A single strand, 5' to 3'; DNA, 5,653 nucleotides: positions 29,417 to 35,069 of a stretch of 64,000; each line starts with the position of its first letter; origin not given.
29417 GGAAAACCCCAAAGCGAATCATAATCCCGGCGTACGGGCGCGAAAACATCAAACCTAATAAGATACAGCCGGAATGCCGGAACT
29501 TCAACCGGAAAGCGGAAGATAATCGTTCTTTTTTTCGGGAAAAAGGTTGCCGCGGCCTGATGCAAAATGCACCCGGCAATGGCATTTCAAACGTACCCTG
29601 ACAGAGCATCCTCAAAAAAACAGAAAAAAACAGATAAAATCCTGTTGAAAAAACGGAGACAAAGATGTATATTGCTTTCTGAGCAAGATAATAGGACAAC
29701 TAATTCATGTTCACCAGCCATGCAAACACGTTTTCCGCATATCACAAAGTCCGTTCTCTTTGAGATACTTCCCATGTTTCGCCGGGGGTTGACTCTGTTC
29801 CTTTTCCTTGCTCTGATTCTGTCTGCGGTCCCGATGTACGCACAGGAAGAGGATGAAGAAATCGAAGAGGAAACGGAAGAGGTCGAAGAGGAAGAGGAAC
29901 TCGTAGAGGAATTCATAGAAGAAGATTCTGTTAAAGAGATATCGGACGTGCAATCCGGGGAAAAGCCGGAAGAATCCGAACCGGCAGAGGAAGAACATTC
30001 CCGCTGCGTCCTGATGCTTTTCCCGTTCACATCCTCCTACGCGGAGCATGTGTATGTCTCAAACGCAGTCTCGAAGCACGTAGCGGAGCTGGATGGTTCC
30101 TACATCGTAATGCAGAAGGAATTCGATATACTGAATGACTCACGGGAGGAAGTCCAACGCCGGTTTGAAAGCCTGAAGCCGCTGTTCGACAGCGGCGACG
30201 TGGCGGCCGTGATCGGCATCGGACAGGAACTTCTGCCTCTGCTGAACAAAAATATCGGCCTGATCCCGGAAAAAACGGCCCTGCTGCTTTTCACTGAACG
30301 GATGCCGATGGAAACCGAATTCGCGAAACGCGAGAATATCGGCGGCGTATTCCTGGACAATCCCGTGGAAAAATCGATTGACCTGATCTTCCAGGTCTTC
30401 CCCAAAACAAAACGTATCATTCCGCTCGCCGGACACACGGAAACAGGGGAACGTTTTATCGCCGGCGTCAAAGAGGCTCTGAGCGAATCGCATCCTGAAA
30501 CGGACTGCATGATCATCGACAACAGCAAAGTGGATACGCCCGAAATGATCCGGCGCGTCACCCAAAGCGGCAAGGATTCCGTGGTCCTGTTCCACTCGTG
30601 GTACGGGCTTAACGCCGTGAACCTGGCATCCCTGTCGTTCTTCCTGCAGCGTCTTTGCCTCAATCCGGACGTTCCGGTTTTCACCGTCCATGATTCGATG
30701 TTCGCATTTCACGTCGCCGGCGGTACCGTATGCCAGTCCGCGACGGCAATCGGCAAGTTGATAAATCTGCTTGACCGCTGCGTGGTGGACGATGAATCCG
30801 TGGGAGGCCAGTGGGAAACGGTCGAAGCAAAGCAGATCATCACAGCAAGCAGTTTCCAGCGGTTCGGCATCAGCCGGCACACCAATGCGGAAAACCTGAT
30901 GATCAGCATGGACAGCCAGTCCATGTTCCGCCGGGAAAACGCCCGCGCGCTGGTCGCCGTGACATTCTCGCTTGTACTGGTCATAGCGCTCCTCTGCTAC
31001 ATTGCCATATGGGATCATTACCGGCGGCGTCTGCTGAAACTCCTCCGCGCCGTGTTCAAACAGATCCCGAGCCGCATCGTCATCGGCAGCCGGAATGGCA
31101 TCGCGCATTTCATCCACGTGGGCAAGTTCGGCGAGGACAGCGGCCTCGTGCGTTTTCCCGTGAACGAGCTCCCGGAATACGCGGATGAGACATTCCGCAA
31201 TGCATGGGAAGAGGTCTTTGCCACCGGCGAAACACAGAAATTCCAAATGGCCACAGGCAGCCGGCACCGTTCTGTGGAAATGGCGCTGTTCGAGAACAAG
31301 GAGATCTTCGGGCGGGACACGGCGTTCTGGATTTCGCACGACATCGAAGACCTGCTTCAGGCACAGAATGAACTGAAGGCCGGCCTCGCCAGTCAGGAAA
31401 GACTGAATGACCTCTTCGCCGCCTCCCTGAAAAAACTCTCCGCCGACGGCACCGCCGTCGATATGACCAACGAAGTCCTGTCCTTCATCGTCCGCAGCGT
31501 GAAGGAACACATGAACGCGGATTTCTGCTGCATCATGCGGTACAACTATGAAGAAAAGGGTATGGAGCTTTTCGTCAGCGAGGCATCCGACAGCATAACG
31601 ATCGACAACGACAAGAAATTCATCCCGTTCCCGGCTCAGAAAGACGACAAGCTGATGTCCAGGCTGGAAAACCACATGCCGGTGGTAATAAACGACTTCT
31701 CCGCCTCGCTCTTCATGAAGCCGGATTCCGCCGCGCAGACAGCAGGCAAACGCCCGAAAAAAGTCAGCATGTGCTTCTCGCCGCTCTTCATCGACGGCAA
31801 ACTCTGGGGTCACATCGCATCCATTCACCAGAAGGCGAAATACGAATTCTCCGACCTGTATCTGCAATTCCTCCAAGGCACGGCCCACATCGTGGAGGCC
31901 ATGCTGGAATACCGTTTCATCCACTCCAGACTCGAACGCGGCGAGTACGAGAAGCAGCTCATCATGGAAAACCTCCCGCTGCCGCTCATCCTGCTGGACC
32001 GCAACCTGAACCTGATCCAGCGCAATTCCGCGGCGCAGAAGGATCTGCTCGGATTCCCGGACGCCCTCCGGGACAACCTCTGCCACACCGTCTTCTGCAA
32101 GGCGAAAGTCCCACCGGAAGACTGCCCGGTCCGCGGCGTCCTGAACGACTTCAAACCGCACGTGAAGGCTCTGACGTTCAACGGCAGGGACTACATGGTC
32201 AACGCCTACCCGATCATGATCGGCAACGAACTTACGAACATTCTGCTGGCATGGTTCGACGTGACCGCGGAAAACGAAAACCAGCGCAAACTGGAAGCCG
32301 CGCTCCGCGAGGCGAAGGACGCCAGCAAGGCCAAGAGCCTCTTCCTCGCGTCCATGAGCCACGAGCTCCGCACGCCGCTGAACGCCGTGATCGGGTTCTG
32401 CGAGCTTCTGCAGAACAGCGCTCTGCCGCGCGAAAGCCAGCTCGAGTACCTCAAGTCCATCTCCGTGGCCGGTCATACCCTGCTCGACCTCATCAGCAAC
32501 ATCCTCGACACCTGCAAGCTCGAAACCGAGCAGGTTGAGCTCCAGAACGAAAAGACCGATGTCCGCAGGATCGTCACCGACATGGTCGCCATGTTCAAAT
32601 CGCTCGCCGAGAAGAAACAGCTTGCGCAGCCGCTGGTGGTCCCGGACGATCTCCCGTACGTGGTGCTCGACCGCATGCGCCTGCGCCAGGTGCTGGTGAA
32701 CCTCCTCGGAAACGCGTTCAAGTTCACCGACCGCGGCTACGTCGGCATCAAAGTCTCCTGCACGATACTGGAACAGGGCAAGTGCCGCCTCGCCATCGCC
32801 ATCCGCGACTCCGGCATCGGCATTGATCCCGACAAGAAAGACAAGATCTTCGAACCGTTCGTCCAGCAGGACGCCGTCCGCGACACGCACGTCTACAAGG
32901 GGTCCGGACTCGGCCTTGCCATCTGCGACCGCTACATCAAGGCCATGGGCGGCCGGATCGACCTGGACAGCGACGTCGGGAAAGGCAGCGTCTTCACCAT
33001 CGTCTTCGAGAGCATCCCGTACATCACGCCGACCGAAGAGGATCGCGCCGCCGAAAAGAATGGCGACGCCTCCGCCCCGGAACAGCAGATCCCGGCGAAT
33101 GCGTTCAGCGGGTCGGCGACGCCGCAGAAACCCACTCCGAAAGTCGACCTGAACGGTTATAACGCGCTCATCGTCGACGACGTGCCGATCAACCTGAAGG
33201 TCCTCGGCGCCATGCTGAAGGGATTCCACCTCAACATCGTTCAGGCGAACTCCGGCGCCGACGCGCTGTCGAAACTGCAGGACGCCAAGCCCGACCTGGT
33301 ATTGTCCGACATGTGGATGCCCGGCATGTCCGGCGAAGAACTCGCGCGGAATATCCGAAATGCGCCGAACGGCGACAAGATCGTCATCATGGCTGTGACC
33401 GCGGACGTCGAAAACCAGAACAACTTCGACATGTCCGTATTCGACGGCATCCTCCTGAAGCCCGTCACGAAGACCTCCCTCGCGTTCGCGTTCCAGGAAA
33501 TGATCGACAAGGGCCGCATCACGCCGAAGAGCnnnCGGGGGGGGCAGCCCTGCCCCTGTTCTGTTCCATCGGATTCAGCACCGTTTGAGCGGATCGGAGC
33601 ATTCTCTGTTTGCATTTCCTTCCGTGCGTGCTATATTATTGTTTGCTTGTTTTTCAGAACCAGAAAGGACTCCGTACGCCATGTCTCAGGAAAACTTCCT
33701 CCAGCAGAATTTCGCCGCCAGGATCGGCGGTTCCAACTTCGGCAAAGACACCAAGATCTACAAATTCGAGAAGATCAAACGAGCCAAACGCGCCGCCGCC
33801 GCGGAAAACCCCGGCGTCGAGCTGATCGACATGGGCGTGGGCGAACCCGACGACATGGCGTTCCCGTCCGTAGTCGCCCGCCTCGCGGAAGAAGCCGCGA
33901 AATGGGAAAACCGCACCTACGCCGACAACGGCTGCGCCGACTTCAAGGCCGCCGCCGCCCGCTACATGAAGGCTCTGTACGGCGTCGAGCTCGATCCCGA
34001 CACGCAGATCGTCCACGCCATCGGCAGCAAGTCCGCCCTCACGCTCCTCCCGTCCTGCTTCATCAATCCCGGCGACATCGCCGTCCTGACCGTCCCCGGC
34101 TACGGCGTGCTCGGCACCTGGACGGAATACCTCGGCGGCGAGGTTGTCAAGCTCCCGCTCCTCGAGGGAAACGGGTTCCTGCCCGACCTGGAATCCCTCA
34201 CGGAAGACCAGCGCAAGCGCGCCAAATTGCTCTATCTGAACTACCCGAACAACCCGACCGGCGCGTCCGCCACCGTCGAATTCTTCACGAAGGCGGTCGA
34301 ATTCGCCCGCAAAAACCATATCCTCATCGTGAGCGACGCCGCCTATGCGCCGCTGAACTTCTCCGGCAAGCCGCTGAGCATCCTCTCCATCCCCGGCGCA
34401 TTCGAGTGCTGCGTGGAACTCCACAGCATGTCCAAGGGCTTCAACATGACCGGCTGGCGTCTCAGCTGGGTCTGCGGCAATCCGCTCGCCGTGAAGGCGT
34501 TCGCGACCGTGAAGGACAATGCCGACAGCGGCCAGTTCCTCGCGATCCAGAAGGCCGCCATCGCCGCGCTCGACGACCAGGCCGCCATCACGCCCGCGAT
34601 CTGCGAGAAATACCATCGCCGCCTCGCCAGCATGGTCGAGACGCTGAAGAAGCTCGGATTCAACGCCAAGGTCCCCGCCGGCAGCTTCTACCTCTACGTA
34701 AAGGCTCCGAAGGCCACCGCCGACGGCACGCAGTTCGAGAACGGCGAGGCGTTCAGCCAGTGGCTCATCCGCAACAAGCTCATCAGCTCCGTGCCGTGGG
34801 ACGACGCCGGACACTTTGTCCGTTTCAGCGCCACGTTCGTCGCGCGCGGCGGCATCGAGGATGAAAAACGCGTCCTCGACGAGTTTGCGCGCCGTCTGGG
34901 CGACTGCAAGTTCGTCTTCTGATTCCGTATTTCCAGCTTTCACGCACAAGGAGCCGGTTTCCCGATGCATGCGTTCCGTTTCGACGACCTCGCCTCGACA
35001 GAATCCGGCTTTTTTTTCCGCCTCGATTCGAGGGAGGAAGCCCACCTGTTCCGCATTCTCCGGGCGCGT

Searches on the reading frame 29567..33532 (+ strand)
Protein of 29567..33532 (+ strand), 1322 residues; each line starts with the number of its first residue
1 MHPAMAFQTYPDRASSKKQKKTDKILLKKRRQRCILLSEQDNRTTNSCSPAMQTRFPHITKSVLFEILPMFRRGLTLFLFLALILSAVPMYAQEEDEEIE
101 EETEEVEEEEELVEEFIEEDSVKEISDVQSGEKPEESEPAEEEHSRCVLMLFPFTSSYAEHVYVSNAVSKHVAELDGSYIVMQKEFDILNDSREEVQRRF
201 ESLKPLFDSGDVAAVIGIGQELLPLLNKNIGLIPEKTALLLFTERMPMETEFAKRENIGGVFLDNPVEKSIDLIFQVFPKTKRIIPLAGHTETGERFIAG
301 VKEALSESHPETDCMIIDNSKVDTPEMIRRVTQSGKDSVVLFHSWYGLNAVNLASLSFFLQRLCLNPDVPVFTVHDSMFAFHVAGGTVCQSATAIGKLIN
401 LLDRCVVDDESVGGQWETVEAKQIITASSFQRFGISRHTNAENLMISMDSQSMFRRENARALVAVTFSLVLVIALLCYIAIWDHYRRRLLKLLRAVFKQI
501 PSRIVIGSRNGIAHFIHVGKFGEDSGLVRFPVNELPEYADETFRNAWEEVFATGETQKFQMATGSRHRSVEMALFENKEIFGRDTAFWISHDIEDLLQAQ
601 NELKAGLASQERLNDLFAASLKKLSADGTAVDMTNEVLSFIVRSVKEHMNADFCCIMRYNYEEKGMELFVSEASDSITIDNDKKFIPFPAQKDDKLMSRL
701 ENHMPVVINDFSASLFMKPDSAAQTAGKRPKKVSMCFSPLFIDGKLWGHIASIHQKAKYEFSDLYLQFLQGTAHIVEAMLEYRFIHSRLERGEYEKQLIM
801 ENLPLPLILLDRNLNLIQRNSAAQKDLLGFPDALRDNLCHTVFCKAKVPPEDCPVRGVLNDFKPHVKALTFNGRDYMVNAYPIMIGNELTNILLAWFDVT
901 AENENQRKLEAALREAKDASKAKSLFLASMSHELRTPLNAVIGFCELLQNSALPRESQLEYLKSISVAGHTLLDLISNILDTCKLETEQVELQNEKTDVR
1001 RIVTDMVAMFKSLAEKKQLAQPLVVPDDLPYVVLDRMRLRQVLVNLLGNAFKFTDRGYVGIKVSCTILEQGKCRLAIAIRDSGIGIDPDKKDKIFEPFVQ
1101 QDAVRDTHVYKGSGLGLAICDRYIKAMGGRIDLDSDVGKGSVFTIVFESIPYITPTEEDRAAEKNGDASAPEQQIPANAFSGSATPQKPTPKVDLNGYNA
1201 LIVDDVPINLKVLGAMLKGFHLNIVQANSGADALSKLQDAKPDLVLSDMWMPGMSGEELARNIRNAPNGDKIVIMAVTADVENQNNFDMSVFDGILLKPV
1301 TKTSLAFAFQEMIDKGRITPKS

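Call 67: search_protein_families(library=pfam, proteins=[window:29567-33532:+], max_evalue=0.0001)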
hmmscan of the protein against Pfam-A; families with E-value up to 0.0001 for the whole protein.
window:29567-33532:+ (1322 aa): 4 families
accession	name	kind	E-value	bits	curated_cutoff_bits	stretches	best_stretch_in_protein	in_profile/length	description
PF02518.31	HATPase_c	-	1.8e-25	90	26.4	1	1035-1147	2-107/111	Histidine kinase-, DNA gyrase B-, and HSP90-like ATPase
PF00072.30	Response_reg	-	7.6e-18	65.1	30.2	1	1201-1305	2-106/111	Response regulator receiver domain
PF00512.31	HisKA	-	6e-17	61.9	26.9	1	922-987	1-65/66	His Kinase A (phospho-acceptor) domain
PF01590.32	GAF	-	1.7e-08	35.5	22.4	1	636-777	4-130/133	GAF domain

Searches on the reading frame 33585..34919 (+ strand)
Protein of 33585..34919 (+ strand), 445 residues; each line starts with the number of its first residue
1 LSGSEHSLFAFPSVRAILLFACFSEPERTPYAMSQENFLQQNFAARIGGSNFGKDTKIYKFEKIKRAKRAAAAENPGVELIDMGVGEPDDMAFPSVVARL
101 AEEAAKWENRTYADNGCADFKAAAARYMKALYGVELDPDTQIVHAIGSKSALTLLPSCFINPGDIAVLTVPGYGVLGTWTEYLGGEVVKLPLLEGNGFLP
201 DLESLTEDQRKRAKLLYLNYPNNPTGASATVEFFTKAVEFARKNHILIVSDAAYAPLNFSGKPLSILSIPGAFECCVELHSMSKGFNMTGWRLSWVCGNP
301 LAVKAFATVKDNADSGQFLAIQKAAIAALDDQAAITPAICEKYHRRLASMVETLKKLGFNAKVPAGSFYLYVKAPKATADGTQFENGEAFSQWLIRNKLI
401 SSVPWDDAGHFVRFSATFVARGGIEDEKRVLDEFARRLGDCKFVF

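Call 69: search_protein_families(library=pfam, proteins=[window:33585-34919:+], max_evalue=0.0001)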
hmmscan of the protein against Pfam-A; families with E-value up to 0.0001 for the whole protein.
window:33585-34919:+ (445 aa): 1 family
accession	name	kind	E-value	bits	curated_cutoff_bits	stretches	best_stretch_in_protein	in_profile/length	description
PF00155.27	Aminotran_1_2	-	2.6e-44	152.3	19.7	1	79-397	2-325/361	Aminotransferase class I and II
